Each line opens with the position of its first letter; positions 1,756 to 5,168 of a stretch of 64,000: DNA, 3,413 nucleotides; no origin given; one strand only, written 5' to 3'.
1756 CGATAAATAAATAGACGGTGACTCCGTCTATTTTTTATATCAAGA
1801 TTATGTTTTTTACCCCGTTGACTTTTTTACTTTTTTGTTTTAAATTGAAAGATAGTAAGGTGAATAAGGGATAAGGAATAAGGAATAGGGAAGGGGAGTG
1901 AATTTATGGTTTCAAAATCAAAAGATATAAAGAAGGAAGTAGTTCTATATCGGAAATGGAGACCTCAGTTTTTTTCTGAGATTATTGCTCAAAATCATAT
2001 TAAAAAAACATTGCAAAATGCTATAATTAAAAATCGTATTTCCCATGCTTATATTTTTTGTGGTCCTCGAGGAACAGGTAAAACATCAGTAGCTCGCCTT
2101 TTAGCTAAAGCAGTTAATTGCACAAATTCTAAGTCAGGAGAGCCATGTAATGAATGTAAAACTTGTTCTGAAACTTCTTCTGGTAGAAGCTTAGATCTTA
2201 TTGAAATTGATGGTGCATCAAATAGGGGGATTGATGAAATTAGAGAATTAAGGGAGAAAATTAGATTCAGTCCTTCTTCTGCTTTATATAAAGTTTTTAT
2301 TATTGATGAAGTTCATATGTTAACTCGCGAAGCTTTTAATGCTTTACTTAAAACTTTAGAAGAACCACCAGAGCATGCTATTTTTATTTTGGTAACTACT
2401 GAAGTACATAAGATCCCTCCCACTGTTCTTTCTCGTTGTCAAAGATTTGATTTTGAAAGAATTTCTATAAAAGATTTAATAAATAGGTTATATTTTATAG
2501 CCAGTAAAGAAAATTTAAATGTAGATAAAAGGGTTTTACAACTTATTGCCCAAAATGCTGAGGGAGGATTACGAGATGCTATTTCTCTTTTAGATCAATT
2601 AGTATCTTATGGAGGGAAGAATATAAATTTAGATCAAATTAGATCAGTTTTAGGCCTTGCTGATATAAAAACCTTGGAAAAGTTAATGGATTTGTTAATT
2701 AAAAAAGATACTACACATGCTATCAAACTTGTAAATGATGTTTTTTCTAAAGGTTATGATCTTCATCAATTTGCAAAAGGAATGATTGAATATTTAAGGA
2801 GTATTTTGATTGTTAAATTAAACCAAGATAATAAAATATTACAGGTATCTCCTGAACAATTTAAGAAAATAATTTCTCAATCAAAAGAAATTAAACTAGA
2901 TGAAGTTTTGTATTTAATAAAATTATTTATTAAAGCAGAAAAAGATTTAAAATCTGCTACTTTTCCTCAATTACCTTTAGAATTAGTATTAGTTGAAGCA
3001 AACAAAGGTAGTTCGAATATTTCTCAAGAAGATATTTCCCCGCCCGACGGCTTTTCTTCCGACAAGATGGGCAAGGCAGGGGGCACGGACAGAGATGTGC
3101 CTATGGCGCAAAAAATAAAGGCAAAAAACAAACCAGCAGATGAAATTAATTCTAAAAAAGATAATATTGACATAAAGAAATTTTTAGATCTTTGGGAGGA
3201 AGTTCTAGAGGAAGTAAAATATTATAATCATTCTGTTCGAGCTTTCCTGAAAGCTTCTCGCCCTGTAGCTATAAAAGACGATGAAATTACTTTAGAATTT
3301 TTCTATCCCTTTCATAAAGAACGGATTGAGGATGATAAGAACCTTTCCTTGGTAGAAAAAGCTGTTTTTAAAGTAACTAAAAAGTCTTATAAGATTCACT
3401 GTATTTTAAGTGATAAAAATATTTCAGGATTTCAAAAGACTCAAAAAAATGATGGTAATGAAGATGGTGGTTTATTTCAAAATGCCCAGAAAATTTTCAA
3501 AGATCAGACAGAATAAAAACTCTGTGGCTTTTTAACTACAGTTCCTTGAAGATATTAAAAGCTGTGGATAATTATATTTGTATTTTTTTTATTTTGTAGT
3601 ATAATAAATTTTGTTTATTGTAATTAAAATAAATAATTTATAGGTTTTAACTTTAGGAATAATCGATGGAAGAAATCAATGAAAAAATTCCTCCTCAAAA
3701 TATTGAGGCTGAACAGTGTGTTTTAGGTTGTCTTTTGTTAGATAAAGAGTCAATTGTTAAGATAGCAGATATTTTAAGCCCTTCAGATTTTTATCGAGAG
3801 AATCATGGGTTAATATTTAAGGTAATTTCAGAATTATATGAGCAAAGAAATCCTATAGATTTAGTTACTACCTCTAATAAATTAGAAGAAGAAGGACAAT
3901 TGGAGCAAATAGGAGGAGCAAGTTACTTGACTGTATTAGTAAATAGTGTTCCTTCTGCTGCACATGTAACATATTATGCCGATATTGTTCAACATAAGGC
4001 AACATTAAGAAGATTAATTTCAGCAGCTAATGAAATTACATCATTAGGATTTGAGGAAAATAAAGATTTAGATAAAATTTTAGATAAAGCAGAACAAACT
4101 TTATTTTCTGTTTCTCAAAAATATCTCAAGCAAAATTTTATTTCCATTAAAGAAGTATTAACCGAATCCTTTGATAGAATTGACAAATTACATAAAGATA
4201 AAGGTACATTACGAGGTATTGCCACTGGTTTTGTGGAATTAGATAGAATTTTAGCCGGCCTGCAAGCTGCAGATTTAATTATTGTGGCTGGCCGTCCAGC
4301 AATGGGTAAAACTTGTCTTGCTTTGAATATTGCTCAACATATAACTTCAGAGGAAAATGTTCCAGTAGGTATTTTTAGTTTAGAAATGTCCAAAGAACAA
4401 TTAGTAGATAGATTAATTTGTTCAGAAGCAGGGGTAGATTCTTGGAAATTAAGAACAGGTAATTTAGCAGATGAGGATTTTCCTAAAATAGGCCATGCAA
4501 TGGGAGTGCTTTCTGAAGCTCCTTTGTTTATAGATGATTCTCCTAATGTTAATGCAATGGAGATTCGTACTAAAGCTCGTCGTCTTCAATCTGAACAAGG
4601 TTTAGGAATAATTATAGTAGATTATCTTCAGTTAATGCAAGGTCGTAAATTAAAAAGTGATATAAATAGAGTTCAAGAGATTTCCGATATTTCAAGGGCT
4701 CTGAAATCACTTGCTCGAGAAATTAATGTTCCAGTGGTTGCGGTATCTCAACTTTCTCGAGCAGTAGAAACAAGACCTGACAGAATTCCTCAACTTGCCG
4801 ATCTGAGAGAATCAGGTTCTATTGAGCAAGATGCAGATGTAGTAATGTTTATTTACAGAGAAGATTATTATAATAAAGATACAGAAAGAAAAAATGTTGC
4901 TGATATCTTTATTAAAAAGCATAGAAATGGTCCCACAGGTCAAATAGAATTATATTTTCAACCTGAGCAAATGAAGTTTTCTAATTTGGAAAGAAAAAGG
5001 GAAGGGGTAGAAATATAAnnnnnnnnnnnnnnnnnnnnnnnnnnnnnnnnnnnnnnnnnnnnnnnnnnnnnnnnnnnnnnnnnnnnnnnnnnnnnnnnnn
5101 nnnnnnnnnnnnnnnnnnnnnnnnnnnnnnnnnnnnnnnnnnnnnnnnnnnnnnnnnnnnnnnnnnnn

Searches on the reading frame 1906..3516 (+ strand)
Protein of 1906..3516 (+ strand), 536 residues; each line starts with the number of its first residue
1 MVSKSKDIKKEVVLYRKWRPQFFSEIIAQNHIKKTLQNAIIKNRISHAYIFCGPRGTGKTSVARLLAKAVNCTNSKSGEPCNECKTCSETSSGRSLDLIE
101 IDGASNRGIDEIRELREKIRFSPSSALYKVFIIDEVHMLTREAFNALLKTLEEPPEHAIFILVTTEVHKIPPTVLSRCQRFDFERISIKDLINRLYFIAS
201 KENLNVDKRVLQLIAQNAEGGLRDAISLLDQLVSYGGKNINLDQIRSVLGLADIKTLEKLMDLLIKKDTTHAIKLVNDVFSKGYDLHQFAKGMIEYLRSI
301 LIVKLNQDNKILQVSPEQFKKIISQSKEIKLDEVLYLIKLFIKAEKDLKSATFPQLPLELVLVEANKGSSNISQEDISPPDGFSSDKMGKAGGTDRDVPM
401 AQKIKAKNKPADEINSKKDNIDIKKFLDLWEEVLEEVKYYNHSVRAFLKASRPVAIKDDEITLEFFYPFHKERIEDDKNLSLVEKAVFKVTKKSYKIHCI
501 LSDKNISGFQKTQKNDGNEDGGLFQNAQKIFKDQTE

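Call 16: search_protein_families(library=pfam, proteins=[window:1906-3516:+], max_evalue=0.00001)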
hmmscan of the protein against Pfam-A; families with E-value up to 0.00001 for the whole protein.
window:1906-3516:+ (536 aa): 9 families
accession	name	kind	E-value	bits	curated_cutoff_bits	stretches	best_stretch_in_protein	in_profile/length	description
PF13177.12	DNA_pol3_delta2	-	1.7e-47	161.9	27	1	29-186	2-160/161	DNA polymerase III, delta subunit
PF12169.13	DNA_pol3_gamma3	-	8.7e-18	64.9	24.4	1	241-367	2-129/143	DNA polymerase III subunits gamma and tau domain III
PF00004.35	AAA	-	3.5e-14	53.8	21.2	1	50-182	2-124/131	ATPase family associated with various cellular activities (AAA)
PF22608.2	DNAX_ATPase_lid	-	3.8e-12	46.2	27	1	193-237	4-48/49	DNA polymerase III clamp loader subunit, ATPase lid domain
PF20964.2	DnaX_C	-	5e-09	36.6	26.2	1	424-512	10-98/113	DNA polymerase III subunit tau, C-terminal domain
PF13401.12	AAA_22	-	1.9e-07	31.9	27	1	50-163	9-121/130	AAA domain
PF05496.18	RuvB_N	-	4.1e-06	27.1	27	0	19-80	2-67/159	Holliday junction DNA helicase RuvB P-loop domain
PF07728.20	AAA_5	-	5.6e-06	26.8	22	0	50-154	3-93/139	AAA domain (dynein-related subfamily)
PF21960.2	RCF1-5-like_lid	-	7.5e-06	26.3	27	0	194-229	2-38/43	RCF1/5-like, AAA+ ATPase lid domain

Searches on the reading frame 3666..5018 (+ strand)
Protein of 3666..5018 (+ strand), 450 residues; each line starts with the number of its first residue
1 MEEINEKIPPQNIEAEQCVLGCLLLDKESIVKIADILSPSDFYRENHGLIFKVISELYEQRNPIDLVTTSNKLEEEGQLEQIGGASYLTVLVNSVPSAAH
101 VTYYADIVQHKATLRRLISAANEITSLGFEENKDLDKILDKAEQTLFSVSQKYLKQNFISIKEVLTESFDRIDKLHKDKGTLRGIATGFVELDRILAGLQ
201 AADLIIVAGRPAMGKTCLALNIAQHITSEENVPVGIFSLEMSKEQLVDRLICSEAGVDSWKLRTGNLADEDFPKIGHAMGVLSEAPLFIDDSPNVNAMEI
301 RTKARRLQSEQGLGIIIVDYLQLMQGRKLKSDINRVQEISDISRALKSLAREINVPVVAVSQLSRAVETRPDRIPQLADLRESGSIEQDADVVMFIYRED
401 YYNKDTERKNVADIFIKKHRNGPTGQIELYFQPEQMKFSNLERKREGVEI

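Call 16: search_protein_families(library=pfam, proteins=[window:3666-5018:+], max_evalue=0.00001)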
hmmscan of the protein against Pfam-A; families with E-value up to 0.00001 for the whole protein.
window:3666-5018:+ (450 aa): 3 families
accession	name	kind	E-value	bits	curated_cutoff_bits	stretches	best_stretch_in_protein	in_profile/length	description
PF03796.21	DnaB_C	-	1.1e-109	366.1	27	1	184-440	1-255/255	DnaB-like helicase C terminal domain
PF00772.26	DnaB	-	3e-37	127.2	23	1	9-109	2-102/103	DnaB-like helicase N terminal domain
PF13481.12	AAA_25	-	3.9e-12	46.6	27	1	193-363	23-190/195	AAA domain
